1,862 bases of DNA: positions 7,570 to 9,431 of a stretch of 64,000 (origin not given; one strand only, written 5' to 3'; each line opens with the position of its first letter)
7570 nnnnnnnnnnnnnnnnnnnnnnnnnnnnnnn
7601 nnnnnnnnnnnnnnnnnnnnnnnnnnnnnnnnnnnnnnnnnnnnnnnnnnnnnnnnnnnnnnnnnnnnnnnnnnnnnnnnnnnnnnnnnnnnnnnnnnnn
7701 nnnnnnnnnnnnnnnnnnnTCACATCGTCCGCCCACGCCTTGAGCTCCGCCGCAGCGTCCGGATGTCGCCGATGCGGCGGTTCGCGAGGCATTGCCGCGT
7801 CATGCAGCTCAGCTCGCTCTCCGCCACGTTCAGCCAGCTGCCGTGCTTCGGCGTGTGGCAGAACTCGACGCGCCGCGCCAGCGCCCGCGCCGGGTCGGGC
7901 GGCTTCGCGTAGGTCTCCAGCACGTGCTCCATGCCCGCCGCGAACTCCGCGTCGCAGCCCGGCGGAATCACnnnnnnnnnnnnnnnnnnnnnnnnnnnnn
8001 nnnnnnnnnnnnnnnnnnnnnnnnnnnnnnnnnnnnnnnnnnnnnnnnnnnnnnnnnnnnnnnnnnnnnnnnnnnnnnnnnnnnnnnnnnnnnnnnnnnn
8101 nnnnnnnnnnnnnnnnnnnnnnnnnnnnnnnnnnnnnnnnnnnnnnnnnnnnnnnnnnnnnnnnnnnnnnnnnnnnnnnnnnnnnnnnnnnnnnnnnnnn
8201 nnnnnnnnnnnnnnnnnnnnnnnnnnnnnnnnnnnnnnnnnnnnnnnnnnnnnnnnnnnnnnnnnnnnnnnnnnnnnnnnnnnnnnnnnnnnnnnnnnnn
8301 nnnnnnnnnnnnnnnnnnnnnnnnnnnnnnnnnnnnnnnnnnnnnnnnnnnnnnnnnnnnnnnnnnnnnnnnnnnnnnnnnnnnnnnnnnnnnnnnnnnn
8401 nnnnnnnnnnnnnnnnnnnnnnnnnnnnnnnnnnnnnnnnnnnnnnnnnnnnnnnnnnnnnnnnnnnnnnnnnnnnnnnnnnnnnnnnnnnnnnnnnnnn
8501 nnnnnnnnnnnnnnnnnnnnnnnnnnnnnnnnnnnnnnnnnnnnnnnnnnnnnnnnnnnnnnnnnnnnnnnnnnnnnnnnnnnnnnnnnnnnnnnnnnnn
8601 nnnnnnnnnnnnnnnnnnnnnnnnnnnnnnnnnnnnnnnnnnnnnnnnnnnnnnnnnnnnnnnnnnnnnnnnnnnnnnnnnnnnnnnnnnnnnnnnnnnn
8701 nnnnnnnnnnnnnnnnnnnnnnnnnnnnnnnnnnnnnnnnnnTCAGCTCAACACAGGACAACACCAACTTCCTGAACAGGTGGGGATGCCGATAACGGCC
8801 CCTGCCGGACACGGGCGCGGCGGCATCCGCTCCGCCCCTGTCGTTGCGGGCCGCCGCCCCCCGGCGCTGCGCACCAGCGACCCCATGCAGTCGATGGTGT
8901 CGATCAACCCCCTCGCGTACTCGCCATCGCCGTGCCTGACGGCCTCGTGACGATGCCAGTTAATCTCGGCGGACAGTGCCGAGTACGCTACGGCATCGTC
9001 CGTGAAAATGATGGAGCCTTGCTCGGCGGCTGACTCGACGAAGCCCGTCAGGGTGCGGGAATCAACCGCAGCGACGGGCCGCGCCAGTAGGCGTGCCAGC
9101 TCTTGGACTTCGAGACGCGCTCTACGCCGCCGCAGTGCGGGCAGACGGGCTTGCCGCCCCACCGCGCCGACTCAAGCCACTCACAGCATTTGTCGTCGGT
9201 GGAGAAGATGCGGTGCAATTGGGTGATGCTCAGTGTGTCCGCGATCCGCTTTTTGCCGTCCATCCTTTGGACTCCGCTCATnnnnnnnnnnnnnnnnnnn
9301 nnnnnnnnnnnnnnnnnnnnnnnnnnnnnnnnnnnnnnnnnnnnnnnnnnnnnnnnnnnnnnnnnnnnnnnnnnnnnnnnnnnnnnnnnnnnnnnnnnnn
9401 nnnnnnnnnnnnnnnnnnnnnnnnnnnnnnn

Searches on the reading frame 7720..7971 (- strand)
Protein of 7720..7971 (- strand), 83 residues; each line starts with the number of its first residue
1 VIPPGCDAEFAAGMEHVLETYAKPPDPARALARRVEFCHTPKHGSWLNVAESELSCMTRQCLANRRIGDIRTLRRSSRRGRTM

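Call 8: search_protein_families(library=ncbifam, max_evalue=0.01, proteins=[window:7720-7971:-])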
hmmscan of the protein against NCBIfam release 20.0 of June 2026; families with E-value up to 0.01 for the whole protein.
window:7720-7971:- (83 aa): 1 family
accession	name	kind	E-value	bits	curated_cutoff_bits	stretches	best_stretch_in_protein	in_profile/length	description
NF033545.0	transpos_IS630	equivalog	1.4e-08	34.6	100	1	33-75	247-289/299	IS630 family transposase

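Call 9: search_protein_families(library=pfam, max_evalue=0.01, proteins=[window:7720-7971:-])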
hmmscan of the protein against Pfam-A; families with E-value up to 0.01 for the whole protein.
window:7720-7971:- (83 aa): 1 family
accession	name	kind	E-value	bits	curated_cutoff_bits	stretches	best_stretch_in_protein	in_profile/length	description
PF13358.12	DDE_3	-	6.3e-06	26.5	28.6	1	32-74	104-146/146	DDE superfamily endonuclease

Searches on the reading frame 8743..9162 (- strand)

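Call 8: search_protein_families(library=ncbifam, max_evalue=0.01, proteins=[window:8743-9162:-])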
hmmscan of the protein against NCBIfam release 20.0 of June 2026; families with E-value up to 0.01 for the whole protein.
window:8743-9162:- (139 aa): 1 family
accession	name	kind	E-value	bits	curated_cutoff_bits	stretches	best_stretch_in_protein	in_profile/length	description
NF033547.1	transpos_IS1595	equivalog_domain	1.6e-06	28.1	75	1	29-98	115-186/215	IS1595 family transposase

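Call 9: search_protein_families(library=pfam, max_evalue=0.01, proteins=[window:8743-9162:-])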
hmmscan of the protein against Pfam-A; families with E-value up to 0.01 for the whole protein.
window:8743-9162:- (139 aa): 1 family
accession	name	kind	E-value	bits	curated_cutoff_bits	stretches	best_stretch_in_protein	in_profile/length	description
PF12762.13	DDE_Tnp_IS1595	-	4.5e-06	27.2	27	1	20-84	48-110/153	ISXO2-like transposase domain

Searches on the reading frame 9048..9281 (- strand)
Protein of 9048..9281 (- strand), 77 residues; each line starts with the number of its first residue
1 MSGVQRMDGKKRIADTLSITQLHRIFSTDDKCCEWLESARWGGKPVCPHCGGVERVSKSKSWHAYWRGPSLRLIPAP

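Call 8: search_protein_families(library=ncbifam, max_evalue=0.01, proteins=[window:9048-9281:-])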
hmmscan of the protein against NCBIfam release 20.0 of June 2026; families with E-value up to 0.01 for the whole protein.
window:9048-9281:- (77 aa): 0 families

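Call 9: search_protein_families(library=pfam, max_evalue=0.01, proteins=[window:9048-9281:-])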
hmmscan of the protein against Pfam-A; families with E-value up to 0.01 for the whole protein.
window:9048-9281:- (77 aa): 1 family
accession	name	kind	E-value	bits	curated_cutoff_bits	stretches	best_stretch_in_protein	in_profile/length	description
PF12760.12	Zn_ribbon_IS1595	-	6e-09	36.2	25.4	1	28-59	2-32/46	Transposase zinc-ribbon domain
